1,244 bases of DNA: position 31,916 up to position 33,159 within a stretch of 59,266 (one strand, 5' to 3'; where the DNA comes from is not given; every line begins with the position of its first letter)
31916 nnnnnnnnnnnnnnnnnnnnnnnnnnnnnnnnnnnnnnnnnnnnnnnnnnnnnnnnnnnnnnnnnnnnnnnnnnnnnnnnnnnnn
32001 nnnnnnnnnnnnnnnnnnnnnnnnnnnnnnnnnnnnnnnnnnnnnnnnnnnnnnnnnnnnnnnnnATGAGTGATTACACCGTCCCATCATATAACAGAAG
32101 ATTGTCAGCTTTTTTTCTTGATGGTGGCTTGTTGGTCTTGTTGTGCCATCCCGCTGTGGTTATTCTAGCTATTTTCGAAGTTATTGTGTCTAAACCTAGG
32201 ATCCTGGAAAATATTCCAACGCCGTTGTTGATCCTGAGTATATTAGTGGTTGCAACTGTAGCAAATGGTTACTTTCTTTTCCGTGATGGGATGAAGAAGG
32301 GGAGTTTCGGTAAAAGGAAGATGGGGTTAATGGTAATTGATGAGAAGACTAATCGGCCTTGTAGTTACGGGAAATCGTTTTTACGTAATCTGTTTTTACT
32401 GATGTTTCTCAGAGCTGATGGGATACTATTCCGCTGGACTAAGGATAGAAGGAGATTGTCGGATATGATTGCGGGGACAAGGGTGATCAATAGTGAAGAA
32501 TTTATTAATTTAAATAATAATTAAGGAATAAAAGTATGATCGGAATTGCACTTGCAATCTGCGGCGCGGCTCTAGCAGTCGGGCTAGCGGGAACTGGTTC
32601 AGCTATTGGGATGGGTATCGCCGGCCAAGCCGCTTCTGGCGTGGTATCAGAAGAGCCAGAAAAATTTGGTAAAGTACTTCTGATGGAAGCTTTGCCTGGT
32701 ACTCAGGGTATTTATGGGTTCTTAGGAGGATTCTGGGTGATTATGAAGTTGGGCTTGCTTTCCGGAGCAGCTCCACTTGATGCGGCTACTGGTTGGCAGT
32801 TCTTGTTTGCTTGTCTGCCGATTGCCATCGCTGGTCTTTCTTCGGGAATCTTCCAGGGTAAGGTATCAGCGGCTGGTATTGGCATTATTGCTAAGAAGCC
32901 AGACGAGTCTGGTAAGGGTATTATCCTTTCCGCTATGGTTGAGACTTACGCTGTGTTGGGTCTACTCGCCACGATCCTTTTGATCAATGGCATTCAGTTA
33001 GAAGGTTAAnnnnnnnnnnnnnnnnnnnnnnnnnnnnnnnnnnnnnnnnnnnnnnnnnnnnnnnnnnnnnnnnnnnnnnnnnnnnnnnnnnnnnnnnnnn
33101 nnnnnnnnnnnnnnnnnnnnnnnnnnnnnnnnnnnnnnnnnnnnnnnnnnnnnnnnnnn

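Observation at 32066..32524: An RDD-family membrane protein is translationally coupled between V-ATPase subunits I and K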

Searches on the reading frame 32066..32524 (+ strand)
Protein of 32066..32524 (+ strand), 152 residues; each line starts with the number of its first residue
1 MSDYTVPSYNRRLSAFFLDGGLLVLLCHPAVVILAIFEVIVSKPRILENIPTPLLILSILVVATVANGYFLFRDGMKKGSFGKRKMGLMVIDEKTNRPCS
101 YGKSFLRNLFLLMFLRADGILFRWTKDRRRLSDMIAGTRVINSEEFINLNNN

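Call 3: search_protein_families(library=pfam, proteins=[window:32066-32524:+], max_evalue=0.01)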
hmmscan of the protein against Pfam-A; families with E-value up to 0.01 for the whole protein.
window:32066-32524:+ (152 aa): 1 family
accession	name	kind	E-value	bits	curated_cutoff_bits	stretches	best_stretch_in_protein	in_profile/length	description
PF06271.18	RDD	-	2.5e-15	57.4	24.1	1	7-137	2-137/137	RDD family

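Call 4: search_protein_families(library=ncbifam, proteins=[window:32066-32524:+], max_evalue=0.01)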
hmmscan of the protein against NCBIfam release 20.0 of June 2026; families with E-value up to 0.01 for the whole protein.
window:32066-32524:+ (152 aa): 0 families

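Call 7: find_homologous_proteins(query=window:32066-32524:+, max_evalue=0.001)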
Query window:32066-32524:+ (152 aa): 1 proteins with E <= 0.001 among 118 candidates.
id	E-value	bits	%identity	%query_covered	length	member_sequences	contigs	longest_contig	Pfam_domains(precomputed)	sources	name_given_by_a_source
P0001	6.9e-94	330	100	100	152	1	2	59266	PF06271.19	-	-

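Call 20: search_protein_representatives(protein=window:32066-32524:+)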
Query: 152 residues. Proteins with E-value up to 0.001 (for the whole library): 1138; up to 1e-10: 44; up to 1e-30: 2. The best 150 are listed.
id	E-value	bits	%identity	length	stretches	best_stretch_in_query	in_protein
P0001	2.2e-94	329.7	100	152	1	1-152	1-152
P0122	2.1e-33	131.9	42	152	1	1-148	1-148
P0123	1.2e-22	97.0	37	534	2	12-148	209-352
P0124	1.9e-18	83.3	39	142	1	11-142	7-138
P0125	2.0e-16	76.8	53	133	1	69-142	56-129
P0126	2.7e-14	69.9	39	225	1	4-146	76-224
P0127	4.0e-14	69.3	39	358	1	3-147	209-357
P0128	1.4e-13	67.6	40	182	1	9-146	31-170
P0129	2.0e-13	67.1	46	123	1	54-142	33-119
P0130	3.6e-13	66.2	39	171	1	3-143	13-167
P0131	3.6e-13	66.2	36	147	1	11-143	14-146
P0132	7.3e-13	65.2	49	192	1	68-145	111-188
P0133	8.4e-13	65.0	47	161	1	61-141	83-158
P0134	9.2e-13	64.9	54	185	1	61-142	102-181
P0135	9.6e-13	64.8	39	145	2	68-141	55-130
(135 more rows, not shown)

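Call 22: find_encoding_contigs(protein=P0122, flank=6000, max_places=4)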
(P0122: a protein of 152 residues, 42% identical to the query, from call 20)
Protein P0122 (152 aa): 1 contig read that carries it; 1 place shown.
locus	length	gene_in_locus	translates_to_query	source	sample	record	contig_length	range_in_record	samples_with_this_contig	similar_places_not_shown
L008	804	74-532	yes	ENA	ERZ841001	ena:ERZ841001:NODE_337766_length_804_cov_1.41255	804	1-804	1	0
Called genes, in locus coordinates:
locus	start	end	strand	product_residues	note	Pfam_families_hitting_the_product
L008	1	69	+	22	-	?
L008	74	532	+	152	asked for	PF06271:RDD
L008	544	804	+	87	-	?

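Call 43: find_encoding_contigs(protein=P0124, flank=4000, max_places=3)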
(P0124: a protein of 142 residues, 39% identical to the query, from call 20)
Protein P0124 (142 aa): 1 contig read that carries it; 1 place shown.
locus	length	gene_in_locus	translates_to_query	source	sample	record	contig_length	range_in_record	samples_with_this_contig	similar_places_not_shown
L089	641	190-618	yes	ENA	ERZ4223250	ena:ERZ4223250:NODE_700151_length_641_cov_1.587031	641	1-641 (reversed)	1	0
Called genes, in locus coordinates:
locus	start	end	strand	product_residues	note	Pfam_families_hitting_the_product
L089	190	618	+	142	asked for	PF06271:RDD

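Call 44: find_encoding_contigs(protein=P0131, flank=4000, max_places=3)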
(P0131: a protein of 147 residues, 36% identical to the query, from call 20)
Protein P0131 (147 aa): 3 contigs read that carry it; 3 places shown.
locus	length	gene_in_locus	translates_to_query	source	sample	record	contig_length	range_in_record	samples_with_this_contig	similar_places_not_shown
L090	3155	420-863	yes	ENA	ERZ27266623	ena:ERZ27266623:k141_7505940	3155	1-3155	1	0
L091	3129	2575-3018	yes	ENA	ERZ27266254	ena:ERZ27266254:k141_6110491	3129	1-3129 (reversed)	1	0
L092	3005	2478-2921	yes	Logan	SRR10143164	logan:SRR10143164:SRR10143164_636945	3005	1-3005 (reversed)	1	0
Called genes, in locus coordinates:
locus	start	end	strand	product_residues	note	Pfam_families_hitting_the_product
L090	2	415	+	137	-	?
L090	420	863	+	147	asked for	PF06271:RDD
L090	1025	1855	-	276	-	PF01578:Cytochrom_C_asm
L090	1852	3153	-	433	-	?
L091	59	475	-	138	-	-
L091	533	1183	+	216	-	-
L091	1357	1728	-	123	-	PF14018:DUF4234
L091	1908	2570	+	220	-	-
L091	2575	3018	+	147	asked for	PF06271:RDD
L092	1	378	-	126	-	?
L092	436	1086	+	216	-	-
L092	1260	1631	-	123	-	PF14018:DUF4234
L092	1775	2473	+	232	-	-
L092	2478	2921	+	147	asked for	PF06271:RDD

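Call 47: predict_structure(alignment_id=A2)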
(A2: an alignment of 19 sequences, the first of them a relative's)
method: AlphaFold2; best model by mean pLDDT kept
length: 152 residues; sequences in the alignment: 19
mean_pLDDT: 88.0   pTM: 0.76
mean pLDDT of the five models: 88.0, 88.0, 87.2, 87.2, 86.6
residues with pLDDT >= 90: 92; 70-90: 47; 50-70: 13; < 50: 0
segments of 3 or more residues with pLDDT < 50: none
pLDDT, mean of each block of 10 residues (from residue 1): 85 94 84 74 61 85 92 92 96 95 96 89 88 95 94 85
secondary structure, 60 per line:
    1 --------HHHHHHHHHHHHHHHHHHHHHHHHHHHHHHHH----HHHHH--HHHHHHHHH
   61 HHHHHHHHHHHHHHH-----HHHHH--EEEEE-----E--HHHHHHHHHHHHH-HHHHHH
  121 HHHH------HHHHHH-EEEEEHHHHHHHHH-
elements in order: H9-40 H45-49 H52-75 H81-85 E88-92 H101-113 H115-124 H131-136 E138-142 H143-151

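Call 52: fold_search(model_id=the predicted structure, library=pdb)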
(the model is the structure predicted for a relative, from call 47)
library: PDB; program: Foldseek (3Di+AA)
matches with E <= 10: 18; with E <= 0.001: 0
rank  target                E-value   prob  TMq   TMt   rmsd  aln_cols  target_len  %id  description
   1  7t92_A                3.3e-02  0.96  0.48  0.27  11.9       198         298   16  Structure of the peroxisomal retro-translocon formed by a heterotrimeric ubiquitin ligase complex (released 2022-07-06)
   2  7t92_B                1.5e-01  0.87  0.51  0.26   7.5       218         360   15  Structure of the peroxisomal retro-translocon formed by a heterotrimeric ubiquitin ligase complex (released 2022-07-06)
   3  7t92_C                1.8e-01  0.87  0.50  0.27  11.3       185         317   10  Structure of the peroxisomal retro-translocon formed by a heterotrimeric ubiquitin ligase complex (released 2022-07-06)
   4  6s43_A                3.2e+00  0.02  0.14  0.08  12.2       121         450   15  Fumarate hydratase of Mycobacterium tuberculosis in complex with formate and allosteric modulator N-(5-(Azocan-1-ylsul (released 2019-09-25)
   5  6r65_A                4.2e+00  0.07  0.27  0.11  10.1       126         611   17  Crystal Structure of human TMEM16K / Anoctamin 10 (Form 2) (released 2019-05-01)
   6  5dnk_B                4.5e+00  0.01  0.14  0.06  12.9       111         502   13  The structure of PKMT1 from Rickettsia prowazekii in complex with AdoHcy (released 2016-08-10)
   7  7e9r_D                5.1e+00  0.02  0.18  0.06  19.7       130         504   14  Crystal structure of Sesquisabinene B Synthase 1 mutant T313S (released 2022-03-09)
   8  5f91_A                5.7e+00  0.01  0.15  0.08  12.6       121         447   14  Fumarate hydratase of Mycobacterium tuberculosis in complex with formate and allosteric modulator (N-(5-(azepan-1-ylsu (released 2016-06-22)
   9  4adm_A                6.4e+00  0.01  0.12  0.05  11.9        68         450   16  Crystal structure of Rv1098c in complex with meso-tartrate (released 2012-04-25)
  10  1fw1                  7.2e+00  0.04  0.26  0.20  11.2       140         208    8  Glutathione transferase zeta/maleylacetoacetate isomerase (released 2001-09-26)
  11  4px1_A                7.7e+00  0.03  0.20  0.15  11.1       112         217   10  CRYSTAL STRUCTURE OF Maleylacetoacetate isomerase from Methylobacteriu extorquens AM1 WITH BOUND MALONATE (TARGET EFI- (released 2014-04-09)
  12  8q7r_A                7.7e+00  0.02  0.23  0.08  12.2       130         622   15  Ubiquitin ligation to substrate by a cullin-RING E3 ligase & Cdc34: NEDD8-CUL2-RBX1-ELOB/C-FEM1C with trapped UBE2R2~d (released 2024-02-21)
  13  3qbp_A                7.7e+00  0.01  0.16  0.09  11.9       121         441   13  Crystal structure of fumarase Fum from Mycobacterium marinum (released 2011-01-26)
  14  6s7s_A                7.7e+00  0.01  0.13  0.08  12.3       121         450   15  Fumarate hydratase of Mycobacterium tuberculosis in complex with formate and allosteric modulator N-(2-Methoxy-5-(N-ph (released 2019-09-25)
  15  8ga0_B                8.1e+00  0.01  0.14  0.06  15.6       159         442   18  CLC-ec1 E202Y at pH 4.5 100mM Cl Turn (released 2024-02-07)
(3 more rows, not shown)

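Call 60: search_solved_structures(query=A2, max_evalue=1)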
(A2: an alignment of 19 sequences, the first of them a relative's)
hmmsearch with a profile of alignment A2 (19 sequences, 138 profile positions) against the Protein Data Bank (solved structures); distinct sequences matched with E-value up to 1: 0.

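Call 69: search_protein_families(library=phrogs, proteins=[window:32066-32524:+], max_evalue=0.01)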
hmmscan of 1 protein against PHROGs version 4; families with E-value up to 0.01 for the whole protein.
window:32066-32524:+ (152 aa): 1 family
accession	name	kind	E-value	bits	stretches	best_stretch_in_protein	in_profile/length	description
phrog_9755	-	unknown function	0.0046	18.1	0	22-42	36-56/61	-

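Call 70: search_protein_families(library=padloc, proteins=[window:32066-32524:+], max_evalue=0.01)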
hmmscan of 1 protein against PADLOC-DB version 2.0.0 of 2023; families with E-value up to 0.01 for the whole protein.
window:32066-32524:+ (152 aa): 1 family
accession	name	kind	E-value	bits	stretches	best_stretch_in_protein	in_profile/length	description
PDLC04051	PD-T4-6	-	0.00013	19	1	30-143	354-473/476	-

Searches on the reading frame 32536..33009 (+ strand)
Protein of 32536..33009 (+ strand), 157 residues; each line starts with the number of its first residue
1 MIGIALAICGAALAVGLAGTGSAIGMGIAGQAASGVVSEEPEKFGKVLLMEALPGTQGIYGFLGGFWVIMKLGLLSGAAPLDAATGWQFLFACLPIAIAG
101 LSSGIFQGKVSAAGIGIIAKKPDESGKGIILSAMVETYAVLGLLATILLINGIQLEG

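Call 3: search_protein_families(library=pfam, proteins=[window:32536-33009:+], max_evalue=0.01)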
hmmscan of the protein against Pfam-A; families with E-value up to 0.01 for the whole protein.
window:32536-33009:+ (157 aa): 1 family
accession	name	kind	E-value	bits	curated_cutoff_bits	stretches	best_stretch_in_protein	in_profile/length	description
PF00137.26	ATP-synt_C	-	5.3e-33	113.5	24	2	10-67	2-59/60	ATP synthase subunit C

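Call 4: search_protein_families(library=ncbifam, proteins=[window:32536-33009:+], max_evalue=0.01)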
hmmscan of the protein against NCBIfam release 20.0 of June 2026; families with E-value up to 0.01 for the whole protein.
window:32536-33009:+ (157 aa): 11 families
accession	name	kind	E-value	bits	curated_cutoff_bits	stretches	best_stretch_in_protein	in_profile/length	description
NF005124.0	PRK06558.1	equivalog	9.2e-57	191.3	127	1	3-153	13-158/159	V-type ATP synthase subunit K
NF004913.0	PRK06271.1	equivalog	6.2e-31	107.4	211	1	6-153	7-144/220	V-type ATP synthase subunit K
NF006219.0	PRK08344.1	equivalog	1.9e-28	99.3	108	1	4-151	4-158/161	V-type ATP synthase subunit K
NF011483.0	PRK14893.1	equivalog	1.1e-26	93.8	188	1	2-150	6-154/162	V-type ATP synthase subunit K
NF007200.0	PRK09621.1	equivalog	3.2e-17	62.8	108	1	5-149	3-140/141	ATP synthase subunit C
NF004888.0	PRK06251.1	equivalog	3.3e-15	56.1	101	2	8-70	37-97/102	V-type ATP synthase subunit K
NF005174.0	PRK06649.1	equivalog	2.6e-07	30.8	127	1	5-144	2-136/143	V-type ATP synthase subunit K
NF005608.0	PRK07354.1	equivalog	3.1e-07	30.9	128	2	5-53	7-59/81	F0F1 ATP synthase subunit C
NF009998.0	PRK13468.1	equivalog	0.0002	21.6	116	0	90-150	13-77/88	F0F1 ATP synthase subunit C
NF009999.0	PRK13471.1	equivalog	0.001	19.2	124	0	8-70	17-83/85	F0F1 ATP synthase subunit C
NF005521.0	PRK07159.1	equivalog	0.0098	15.9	122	0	97-150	41-98/101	F0F1 ATP synthase subunit C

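Call 59: search_solved_structures(query=window:32536-33009:+, show_alignments=2, max_evalue=0.00001)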
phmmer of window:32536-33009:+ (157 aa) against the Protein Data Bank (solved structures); distinct sequences matched with E-value up to 0.00001: 1.
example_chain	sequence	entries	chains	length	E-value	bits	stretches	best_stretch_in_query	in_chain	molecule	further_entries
2bl2_A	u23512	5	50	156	6.7e-36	126.6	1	3-150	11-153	V-TYPE SODIUM ATP SYNTHASE SUBUNIT K | V-Type Sodium ATPase Subunit K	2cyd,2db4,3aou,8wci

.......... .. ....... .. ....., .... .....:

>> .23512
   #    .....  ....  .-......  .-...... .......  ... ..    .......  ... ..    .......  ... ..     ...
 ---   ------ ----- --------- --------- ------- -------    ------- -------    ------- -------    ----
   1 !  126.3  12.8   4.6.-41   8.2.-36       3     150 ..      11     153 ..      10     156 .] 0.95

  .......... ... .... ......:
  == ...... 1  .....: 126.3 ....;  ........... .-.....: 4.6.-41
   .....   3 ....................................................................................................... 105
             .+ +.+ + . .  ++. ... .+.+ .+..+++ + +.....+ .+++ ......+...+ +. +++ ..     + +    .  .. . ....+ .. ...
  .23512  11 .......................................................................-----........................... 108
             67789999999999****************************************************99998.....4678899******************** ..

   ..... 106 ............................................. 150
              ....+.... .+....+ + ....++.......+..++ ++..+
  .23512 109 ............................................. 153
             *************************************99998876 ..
